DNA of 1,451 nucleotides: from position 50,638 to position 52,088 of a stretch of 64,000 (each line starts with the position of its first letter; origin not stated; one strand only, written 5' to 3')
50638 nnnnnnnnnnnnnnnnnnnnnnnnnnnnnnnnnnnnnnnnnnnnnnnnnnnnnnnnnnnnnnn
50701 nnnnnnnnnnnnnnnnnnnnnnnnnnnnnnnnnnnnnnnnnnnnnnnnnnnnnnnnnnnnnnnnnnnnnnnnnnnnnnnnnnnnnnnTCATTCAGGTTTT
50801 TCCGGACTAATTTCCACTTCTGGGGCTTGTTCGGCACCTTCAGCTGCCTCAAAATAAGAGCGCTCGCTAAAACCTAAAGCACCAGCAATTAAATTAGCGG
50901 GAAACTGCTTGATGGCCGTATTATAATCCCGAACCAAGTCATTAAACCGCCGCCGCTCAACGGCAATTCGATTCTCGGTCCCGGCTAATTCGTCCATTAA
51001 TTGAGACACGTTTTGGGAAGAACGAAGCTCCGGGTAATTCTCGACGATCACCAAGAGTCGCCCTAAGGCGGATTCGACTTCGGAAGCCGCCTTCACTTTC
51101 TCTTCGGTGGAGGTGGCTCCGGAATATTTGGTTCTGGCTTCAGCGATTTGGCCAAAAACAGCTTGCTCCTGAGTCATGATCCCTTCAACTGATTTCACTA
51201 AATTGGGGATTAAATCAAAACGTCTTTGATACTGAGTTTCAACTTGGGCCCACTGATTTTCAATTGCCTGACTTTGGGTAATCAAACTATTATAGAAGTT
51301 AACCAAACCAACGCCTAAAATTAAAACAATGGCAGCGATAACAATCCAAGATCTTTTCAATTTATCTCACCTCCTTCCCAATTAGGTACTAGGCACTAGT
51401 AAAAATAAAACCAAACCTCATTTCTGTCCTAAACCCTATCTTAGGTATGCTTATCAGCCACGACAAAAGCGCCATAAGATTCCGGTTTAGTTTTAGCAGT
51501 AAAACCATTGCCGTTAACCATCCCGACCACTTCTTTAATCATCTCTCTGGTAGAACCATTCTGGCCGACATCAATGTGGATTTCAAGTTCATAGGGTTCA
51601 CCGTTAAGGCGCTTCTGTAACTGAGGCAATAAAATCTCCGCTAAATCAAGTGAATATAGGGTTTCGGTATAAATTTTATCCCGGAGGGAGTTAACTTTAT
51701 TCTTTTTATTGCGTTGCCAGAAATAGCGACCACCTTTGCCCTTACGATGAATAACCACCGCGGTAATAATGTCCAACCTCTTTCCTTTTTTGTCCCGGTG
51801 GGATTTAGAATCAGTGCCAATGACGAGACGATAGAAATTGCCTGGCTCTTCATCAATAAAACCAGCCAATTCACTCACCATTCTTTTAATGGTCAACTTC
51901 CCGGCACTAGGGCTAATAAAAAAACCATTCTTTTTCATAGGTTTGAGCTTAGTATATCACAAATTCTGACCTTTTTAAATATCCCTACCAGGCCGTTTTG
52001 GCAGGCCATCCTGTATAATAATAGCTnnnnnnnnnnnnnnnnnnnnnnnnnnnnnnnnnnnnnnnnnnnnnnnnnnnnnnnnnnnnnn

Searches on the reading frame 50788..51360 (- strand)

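Call 7: search_protein_families(library=pfam, proteins=[window:50788-51360:-], max_evalue=0.01)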
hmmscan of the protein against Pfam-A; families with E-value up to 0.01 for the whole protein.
window:50788-51360:- (190 aa): 1 family
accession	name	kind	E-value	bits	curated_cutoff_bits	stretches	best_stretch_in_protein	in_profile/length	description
PF04011.17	LemA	-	1.9e-56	190.4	26.2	1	36-183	1-148/149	LemA family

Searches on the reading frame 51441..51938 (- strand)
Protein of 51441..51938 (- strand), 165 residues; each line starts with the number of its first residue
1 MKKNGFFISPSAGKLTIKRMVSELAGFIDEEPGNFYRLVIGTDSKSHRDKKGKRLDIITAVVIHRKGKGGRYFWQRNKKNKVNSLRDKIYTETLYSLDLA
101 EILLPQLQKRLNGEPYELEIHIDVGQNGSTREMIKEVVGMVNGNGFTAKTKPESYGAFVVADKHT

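Call 7: search_protein_families(library=pfam, proteins=[window:51441-51938:-], max_evalue=0.01)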
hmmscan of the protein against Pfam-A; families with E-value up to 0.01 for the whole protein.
window:51441-51938:- (165 aa): 1 family
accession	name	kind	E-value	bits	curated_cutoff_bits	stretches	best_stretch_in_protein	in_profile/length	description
PF04308.18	RNaseH_like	-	4.3e-47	160.1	25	1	20-165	2-144/145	Ribonuclease H-like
